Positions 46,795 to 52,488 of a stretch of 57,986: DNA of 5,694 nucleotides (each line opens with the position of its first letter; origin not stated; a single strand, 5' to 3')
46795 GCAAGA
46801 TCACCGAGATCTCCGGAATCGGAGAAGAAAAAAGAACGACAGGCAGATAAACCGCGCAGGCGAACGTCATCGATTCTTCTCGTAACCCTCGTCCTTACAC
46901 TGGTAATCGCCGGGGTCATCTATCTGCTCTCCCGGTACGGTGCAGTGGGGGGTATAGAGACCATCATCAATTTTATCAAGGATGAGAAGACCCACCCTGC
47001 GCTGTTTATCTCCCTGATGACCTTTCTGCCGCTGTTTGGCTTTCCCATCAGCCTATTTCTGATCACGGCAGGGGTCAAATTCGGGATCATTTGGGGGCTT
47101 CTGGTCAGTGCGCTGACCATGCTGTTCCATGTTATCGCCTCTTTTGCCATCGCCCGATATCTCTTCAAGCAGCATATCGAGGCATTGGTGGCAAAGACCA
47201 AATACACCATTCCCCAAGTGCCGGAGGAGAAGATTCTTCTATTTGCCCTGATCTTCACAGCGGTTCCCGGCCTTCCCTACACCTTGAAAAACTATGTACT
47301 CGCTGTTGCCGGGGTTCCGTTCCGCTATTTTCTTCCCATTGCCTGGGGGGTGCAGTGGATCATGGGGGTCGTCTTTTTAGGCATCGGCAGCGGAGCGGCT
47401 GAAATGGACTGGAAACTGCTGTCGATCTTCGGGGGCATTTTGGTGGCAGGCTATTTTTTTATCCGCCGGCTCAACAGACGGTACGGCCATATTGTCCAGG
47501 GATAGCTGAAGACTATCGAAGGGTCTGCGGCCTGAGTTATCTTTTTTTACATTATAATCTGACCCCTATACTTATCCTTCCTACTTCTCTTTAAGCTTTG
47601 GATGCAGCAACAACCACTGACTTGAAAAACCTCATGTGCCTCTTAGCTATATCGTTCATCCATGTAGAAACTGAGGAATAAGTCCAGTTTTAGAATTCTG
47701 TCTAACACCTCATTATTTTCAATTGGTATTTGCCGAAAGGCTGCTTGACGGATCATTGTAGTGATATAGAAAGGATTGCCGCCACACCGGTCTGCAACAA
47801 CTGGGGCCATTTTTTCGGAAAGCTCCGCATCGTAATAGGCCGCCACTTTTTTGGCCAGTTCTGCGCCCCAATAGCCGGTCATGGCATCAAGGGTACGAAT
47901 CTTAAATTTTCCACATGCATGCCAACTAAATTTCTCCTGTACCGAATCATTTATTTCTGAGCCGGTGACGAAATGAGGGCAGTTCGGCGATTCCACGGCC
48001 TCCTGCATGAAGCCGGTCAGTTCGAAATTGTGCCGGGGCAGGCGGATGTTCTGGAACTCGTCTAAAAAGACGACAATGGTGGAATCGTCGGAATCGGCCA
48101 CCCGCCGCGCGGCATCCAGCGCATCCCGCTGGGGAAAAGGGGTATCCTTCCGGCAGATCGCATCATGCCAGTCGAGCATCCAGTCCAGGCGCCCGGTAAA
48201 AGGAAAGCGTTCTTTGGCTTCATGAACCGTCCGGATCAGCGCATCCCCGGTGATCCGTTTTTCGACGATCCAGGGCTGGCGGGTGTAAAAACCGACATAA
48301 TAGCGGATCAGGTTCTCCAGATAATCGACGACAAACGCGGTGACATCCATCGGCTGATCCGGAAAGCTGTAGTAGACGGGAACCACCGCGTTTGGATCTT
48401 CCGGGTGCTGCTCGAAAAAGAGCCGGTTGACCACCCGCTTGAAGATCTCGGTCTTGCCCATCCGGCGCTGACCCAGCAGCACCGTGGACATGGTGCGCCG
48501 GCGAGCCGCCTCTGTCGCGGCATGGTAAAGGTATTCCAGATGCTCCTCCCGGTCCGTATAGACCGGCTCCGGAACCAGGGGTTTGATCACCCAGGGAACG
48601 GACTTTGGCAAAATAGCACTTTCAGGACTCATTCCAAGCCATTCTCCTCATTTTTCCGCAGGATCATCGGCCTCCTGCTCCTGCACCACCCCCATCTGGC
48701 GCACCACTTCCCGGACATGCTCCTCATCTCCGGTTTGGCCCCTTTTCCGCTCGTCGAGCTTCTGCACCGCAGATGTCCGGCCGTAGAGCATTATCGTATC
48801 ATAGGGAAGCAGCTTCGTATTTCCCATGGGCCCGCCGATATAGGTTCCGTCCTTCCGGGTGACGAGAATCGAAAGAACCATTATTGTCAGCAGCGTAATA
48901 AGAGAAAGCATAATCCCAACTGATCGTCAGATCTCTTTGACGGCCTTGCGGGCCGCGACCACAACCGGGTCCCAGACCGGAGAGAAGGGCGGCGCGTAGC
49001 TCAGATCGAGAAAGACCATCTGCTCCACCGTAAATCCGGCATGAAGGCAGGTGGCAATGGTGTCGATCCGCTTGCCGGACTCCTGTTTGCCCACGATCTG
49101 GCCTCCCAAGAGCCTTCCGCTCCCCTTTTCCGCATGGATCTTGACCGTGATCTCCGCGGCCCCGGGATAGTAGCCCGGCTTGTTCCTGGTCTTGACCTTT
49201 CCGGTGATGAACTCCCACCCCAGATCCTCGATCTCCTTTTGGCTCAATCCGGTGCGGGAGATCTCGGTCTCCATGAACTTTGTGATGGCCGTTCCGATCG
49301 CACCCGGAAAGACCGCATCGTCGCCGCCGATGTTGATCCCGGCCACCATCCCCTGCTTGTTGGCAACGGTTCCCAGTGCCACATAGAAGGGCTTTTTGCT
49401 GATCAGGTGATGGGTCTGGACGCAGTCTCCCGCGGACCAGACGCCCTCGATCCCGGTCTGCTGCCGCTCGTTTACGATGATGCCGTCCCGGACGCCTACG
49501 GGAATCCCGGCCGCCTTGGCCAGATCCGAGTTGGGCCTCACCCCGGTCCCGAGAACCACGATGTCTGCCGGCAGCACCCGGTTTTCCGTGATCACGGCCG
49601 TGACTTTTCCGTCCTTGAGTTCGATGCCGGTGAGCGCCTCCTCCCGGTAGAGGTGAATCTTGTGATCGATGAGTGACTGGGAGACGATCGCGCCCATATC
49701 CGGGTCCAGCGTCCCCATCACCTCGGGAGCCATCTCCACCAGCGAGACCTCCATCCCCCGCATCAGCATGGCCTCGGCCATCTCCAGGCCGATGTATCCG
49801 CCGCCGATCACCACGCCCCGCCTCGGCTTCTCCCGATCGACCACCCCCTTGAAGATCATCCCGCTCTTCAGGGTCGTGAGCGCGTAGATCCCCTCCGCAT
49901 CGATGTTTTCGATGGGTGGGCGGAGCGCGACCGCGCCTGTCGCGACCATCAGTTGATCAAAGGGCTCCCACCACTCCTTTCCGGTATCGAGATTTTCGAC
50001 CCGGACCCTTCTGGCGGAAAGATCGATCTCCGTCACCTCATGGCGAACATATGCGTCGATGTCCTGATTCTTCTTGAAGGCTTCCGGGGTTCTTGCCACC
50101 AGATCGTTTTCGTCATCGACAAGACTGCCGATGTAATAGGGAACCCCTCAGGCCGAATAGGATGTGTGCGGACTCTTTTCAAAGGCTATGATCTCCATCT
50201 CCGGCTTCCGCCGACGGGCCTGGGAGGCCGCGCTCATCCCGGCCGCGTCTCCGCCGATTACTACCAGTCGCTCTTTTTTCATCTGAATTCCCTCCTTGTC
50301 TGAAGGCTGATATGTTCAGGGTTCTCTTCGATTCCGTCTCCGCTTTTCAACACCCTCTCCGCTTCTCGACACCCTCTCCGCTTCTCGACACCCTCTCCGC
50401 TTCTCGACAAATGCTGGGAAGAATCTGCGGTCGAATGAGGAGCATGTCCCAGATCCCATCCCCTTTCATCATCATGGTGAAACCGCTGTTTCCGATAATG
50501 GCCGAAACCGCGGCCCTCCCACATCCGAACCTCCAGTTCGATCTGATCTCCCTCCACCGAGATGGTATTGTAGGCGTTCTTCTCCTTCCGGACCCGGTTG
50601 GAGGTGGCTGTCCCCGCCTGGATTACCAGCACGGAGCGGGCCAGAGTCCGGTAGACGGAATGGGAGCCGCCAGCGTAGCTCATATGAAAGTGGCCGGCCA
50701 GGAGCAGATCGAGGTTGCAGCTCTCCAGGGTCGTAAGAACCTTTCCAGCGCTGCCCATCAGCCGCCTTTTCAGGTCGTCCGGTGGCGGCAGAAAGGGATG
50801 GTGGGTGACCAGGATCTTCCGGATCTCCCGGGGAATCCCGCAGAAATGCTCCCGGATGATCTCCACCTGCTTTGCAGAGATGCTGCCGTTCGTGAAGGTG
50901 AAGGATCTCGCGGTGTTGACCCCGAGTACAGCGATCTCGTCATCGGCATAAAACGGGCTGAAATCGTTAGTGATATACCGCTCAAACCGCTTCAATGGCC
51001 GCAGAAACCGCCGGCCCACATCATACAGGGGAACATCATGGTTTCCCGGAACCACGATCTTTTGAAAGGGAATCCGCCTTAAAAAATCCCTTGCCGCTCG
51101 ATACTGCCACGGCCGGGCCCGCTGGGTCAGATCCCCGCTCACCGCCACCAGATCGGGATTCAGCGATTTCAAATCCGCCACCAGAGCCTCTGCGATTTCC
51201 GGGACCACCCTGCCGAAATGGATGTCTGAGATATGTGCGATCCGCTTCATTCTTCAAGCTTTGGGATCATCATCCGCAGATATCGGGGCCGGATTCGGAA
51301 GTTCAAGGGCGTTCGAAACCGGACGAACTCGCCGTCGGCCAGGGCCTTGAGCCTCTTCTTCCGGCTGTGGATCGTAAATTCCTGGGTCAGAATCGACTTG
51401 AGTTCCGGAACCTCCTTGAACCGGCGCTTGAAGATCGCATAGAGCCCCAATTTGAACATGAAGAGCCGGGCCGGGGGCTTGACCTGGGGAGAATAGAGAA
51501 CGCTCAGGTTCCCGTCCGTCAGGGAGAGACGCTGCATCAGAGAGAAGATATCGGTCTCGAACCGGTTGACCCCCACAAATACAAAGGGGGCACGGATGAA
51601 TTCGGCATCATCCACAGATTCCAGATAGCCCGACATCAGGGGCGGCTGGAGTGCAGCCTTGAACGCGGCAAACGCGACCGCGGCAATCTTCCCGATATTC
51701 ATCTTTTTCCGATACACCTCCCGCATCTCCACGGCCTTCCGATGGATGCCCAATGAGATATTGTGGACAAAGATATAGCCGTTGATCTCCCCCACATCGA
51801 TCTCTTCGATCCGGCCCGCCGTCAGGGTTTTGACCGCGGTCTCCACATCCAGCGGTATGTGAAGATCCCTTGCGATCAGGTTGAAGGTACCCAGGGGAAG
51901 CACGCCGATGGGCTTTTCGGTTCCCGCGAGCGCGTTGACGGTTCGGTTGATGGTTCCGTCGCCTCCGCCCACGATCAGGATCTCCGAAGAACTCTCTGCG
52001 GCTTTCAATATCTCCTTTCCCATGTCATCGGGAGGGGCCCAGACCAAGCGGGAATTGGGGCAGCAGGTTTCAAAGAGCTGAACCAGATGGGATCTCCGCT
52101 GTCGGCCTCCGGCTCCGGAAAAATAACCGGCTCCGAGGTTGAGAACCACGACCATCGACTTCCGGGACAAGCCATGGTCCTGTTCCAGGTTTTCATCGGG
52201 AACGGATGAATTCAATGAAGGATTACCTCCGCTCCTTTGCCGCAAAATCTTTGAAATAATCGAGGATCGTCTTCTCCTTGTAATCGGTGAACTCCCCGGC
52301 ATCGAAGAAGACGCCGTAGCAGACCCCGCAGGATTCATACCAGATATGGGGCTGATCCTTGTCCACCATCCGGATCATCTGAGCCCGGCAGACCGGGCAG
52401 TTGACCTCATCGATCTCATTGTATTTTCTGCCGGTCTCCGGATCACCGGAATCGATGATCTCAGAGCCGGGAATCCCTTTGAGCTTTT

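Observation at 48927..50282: Predicted selenoprotein: in-frame TGA at the catalytic-Cys position of a CoADR/NADH-oxidase-family flavoprotein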

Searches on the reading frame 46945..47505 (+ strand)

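Call 30: search_protein_families(library=pfam, proteins=[window:46945-47505:+], max_evalue=0.00001)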
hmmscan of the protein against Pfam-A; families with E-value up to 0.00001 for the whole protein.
window:46945-47505:+ (186 aa): 1 family
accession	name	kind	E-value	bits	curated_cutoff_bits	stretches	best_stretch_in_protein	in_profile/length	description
PF09335.16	VTT_dom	-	5.5e-10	40.2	33.9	1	33-146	1-121/123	VTT domain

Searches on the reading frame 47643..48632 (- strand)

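Call 7: search_protein_families(library=pfam, proteins=[window:47643-48632:-])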
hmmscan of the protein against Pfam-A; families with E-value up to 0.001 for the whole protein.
window:47643-48632:- (329 aa): 3 families
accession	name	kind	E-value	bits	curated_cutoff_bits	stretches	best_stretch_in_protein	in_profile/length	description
PF01637.24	ATPase_2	-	5.9e-05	23.4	33.2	1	26-215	2-141/225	ATPase domain predominantly from Archaea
PF13173.12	AAA_14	-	9.6e-05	22.8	27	0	50-79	5-28/129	AAA domain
PF05621.17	TniB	-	0.00017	21.6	22.4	1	25-107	13-93/189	Bacterial TniB protein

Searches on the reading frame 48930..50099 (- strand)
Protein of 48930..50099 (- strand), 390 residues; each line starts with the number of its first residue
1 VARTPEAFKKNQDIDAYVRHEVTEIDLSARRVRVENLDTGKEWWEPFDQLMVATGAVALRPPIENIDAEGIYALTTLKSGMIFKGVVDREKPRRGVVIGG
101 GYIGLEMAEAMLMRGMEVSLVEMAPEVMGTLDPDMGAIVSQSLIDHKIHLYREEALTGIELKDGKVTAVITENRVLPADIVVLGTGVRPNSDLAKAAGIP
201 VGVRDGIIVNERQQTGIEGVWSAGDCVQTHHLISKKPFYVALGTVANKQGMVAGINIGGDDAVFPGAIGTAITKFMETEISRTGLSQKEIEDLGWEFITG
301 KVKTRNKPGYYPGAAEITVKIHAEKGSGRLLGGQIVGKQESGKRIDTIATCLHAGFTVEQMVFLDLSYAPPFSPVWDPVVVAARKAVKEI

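Call 55: find_encoding_contigs(protein=window:48930-50099:-, flank=10000, max_places=4)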
Protein window:48930-50099:- (390 aa): no gene with exactly this product is on record in the collection.

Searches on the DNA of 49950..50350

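Call 32: search_rna_families(source=window, start=49950, end=50350, threshold=evalue, max_evalue=10)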
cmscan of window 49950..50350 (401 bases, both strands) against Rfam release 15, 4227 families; matches with E-value up to 10: 4.
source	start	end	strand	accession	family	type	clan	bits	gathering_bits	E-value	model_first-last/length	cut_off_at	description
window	50274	50339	+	RF01132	sR48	Gene; snRNA; snoRNA; CD-box;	-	16.1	40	2.5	1-59/59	no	Small nucleolar RNA sR48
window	50039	50069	-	RF03213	mir-5885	Gene; miRNA;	-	13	64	7.2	1-65/65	no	mir-5885 microRNA precursor family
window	50236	50296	-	RF00382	DnaX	Cis-reg; frameshift_element;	-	12.6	35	3.1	1-65/65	no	DnaX ribosomal frameshifting element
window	50172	50213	-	RF02914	DUF805b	Cis-reg;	CL00115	12.5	35.6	0.97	2-30/35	no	DUF805b RNA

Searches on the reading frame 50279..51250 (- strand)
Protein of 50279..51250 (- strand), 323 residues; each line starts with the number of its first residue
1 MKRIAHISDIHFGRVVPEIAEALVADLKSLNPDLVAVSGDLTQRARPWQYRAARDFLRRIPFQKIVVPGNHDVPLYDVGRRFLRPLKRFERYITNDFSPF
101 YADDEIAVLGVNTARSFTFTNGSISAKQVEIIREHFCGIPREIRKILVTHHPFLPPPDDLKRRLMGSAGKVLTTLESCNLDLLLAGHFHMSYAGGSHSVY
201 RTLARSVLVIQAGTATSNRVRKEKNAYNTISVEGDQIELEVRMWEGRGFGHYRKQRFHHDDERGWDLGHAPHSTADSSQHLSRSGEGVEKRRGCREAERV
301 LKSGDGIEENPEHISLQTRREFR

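Call 7: search_protein_families(library=pfam, proteins=[window:50279-51250:-])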
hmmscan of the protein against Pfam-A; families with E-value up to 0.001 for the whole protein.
window:50279-51250:- (323 aa): 2 families
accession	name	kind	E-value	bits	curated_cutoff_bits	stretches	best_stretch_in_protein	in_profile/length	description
PF00149.33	Metallophos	-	1.5e-16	61.8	21.5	1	3-190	2-190/191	Calcineurin-like phosphoesterase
PF12850.12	Metallophos_2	-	8.4e-09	36.1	27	1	3-229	2-148/154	Calcineurin-like phosphoesterase superfamily domain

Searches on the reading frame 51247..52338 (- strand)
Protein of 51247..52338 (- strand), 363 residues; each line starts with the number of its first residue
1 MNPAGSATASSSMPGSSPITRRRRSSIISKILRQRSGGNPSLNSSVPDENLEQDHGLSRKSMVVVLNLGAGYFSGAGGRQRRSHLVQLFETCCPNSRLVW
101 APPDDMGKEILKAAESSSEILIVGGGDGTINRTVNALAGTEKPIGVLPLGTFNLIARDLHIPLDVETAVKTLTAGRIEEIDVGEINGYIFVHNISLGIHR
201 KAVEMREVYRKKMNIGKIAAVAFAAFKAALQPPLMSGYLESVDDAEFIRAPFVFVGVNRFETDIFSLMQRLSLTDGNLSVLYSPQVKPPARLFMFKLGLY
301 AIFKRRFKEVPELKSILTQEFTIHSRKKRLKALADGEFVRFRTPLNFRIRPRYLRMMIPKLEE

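Call 7: search_protein_families(library=pfam, proteins=[window:51247-52338:-])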
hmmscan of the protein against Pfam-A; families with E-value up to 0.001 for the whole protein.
window:51247-52338:- (363 aa): 2 families
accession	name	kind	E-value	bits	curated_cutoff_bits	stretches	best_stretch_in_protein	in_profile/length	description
PF00781.29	DAGK_cat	-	1.3e-21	76.9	23.6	1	63-185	3-125/125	Diacylglycerol kinase catalytic domain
PF01513.26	NAD_kinase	-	0.00097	19.9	25.5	0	105-152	60-107/130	ATP-NAD kinase N-terminal domain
